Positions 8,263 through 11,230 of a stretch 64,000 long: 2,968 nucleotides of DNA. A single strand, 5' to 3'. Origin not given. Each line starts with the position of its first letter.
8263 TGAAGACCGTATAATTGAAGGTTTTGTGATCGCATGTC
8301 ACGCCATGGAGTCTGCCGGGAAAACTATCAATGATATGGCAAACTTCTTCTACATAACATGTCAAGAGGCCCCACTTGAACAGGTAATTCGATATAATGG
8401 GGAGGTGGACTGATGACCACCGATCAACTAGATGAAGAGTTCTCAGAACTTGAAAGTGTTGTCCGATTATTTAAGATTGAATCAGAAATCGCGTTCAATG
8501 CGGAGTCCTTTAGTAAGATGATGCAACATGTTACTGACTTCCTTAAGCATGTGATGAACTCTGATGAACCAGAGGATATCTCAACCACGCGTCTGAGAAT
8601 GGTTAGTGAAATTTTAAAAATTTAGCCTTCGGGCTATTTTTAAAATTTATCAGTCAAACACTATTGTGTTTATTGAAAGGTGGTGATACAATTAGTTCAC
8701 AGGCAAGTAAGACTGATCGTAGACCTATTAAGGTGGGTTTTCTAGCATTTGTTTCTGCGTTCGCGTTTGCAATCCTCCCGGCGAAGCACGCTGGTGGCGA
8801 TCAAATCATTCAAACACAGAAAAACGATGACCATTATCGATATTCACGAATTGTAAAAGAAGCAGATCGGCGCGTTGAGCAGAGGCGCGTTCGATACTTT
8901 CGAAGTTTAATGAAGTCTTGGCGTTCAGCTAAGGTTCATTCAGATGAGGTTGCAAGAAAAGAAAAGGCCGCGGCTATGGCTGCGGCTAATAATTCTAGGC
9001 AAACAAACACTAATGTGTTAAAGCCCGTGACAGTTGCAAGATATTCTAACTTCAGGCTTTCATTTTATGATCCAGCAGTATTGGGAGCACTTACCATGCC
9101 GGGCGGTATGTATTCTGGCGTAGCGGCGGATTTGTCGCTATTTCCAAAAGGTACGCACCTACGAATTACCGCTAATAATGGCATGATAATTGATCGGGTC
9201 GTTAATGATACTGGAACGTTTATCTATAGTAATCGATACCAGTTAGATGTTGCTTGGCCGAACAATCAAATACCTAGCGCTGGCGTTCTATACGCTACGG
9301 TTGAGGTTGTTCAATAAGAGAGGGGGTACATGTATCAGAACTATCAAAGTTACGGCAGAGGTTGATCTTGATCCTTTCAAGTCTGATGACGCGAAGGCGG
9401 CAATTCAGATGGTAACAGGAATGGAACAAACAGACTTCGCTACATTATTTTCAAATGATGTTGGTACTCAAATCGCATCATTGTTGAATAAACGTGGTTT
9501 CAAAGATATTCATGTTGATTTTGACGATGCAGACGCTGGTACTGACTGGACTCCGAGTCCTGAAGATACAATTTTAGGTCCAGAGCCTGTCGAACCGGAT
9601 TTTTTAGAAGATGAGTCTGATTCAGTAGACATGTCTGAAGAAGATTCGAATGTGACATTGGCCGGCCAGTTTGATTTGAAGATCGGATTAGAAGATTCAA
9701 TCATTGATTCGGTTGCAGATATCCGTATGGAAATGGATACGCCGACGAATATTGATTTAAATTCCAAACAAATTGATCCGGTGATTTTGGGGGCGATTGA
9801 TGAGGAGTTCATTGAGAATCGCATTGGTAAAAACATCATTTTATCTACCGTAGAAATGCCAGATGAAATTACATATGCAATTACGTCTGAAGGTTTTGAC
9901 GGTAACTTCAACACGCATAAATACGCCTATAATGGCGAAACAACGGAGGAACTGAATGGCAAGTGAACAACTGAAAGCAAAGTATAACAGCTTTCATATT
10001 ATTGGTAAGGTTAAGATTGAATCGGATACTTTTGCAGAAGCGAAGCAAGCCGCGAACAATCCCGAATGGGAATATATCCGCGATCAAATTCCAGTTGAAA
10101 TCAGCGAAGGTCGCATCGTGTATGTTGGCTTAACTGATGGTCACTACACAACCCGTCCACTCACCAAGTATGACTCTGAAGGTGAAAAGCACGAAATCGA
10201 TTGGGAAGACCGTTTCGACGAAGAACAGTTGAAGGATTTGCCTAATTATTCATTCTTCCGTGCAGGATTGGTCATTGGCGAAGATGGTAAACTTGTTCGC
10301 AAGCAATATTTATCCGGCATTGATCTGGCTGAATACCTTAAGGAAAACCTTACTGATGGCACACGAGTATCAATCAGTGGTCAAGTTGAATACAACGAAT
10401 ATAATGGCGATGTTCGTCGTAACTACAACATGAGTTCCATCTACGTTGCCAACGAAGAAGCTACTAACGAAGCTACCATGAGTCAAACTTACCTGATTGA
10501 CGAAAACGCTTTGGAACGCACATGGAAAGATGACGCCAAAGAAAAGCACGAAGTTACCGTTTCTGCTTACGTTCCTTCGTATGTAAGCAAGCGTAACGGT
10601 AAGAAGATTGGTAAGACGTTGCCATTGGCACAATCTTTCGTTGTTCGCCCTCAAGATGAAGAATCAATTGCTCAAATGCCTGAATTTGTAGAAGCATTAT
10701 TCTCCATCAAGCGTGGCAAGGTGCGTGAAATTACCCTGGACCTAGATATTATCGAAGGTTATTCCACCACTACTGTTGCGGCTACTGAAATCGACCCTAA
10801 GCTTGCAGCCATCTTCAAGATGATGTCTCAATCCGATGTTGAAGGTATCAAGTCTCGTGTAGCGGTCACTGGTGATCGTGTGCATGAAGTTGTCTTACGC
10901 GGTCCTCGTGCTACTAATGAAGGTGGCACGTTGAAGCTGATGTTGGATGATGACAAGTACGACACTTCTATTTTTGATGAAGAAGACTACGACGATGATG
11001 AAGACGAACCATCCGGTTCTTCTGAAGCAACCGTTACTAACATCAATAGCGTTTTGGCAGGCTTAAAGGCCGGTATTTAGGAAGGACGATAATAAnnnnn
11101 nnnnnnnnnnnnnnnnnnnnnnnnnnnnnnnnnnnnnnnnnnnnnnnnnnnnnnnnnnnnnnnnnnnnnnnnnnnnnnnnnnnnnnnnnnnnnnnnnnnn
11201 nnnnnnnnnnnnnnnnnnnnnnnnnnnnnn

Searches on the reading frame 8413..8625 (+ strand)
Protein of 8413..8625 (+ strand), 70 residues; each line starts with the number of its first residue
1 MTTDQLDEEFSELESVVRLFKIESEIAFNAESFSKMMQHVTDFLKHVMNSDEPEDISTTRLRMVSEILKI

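Call 40: find_encoding_contigs(protein=window:8413-8625:+, flank=6000, max_places=10)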
Protein window:8413-8625:+ (70 aa): 12 contigs read that carry it; 10 places shown.
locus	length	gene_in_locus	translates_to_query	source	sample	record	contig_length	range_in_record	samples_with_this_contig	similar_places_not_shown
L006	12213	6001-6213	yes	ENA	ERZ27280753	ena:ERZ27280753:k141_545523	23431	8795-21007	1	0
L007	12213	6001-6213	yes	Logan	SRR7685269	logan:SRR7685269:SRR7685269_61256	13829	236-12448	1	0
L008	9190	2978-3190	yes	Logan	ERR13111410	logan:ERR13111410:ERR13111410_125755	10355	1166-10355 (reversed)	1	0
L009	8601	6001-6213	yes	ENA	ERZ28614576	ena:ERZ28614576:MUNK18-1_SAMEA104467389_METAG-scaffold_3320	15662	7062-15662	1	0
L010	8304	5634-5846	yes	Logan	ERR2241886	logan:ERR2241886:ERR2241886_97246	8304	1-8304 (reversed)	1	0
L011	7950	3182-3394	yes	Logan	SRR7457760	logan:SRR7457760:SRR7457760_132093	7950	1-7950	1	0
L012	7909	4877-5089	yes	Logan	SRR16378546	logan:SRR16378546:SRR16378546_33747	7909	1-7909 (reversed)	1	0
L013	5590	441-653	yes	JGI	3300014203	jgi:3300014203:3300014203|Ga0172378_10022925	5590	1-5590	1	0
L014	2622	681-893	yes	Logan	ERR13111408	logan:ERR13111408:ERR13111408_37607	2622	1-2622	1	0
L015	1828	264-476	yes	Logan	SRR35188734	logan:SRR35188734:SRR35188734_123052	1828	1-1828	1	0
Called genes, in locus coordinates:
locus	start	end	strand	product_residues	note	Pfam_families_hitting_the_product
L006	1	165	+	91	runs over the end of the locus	PF04014:MazE_antitoxin (weak)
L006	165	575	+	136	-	PF02661:Fic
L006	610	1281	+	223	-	PF02661:Fic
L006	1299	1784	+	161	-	-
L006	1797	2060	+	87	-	-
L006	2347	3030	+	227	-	-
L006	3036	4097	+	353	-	PF13495:Phage_int_SAM_4 (faint), PF00589:Phage_integrase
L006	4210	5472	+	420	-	PF22823:MrpR_C_cat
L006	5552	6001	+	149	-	-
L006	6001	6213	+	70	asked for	-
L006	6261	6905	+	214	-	-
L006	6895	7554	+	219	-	-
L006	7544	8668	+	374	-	-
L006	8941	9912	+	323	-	PF13479:AAA_24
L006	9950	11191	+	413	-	-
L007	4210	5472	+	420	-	PF22823:MrpR_C_cat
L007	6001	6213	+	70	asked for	-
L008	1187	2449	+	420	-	PF22823:MrpR_C_cat (weak)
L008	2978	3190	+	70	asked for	-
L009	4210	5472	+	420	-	PF22823:MrpR_C_cat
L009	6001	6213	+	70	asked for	-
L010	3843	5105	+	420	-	PF22823:MrpR_C_cat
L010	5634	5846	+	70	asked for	-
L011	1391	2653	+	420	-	PF22823:MrpR_C_cat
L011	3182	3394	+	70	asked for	-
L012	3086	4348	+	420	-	PF22823:MrpR_C_cat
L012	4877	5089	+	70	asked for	-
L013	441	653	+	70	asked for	-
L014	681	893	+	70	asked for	-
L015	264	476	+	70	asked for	-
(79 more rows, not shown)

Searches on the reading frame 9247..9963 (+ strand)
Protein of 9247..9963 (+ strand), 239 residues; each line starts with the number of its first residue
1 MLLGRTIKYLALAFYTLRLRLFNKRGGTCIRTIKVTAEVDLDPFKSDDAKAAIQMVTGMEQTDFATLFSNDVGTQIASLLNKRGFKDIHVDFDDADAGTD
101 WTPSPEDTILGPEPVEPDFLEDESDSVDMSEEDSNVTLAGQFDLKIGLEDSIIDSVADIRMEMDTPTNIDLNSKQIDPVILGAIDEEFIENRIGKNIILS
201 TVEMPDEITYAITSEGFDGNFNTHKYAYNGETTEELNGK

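Call 15: search_protein_families(library=pfam, max_evalue=0.01, proteins=[window:9247-9963:+])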
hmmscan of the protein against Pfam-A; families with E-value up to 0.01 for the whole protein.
window:9247-9963:+ (239 aa): 0 families

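Call 30: search_dna_similar(query=window:9334-9963:+, collection=phages, mode=protein, max_rows=15, max_evalue=0.01)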
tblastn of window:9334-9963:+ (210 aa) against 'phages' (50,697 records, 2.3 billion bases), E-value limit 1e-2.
No match.

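Call 82: search_protein_families(library=phrogs, max_evalue=0.001, proteins=[window:9334-9963:+])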
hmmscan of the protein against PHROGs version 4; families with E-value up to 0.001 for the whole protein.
window:9334-9963:+ (210 aa): 0 families

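Call 87: find_homologous_proteins(query=window:9334-9963:+, max_evalue=0.001)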
Query window:9334-9963:+ (210 aa): 1 proteins with E <= 0.001 among 177 candidates.
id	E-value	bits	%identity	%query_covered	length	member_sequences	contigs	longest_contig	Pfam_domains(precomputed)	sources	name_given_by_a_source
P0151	8.4e-129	445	99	100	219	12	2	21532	-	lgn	-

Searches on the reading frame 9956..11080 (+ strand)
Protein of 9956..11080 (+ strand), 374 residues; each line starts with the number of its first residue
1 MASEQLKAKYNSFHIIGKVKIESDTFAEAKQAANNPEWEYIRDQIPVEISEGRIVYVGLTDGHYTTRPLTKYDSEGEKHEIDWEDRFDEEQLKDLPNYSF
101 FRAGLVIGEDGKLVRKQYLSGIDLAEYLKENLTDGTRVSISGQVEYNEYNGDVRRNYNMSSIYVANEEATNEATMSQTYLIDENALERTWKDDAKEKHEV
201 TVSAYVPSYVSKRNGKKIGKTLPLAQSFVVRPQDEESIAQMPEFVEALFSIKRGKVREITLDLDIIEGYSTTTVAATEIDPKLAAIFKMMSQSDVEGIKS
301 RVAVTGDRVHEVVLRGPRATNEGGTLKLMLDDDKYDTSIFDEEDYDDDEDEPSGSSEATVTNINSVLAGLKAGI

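Call 41: find_encoding_contigs(protein=window:9956-11080:+, flank=6000, max_places=10)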
Protein window:9956-11080:+ (374 aa): 2 contigs read that carry it; 2 places shown.
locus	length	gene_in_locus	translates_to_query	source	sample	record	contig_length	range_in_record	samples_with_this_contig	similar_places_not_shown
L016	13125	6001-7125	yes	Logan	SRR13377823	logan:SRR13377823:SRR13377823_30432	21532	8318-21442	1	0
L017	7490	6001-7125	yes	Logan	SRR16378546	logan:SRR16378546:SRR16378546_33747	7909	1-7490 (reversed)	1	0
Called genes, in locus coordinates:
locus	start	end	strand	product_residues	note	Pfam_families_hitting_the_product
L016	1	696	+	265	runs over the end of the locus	-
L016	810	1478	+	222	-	-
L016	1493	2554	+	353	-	PF13495:Phage_int_SAM_4 (faint), PF00589:Phage_integrase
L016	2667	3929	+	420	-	PF22823:MrpR_C_cat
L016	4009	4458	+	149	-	-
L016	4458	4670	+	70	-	-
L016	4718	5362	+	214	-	-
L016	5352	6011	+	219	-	-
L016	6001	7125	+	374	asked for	-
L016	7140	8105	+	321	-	PF13479:AAA_24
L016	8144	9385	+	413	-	-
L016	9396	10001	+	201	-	PF26927:Phage_SPbeta_YorH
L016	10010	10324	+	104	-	-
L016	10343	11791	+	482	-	PF03796:DnaB_C (weak)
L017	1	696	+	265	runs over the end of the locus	-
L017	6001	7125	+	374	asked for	-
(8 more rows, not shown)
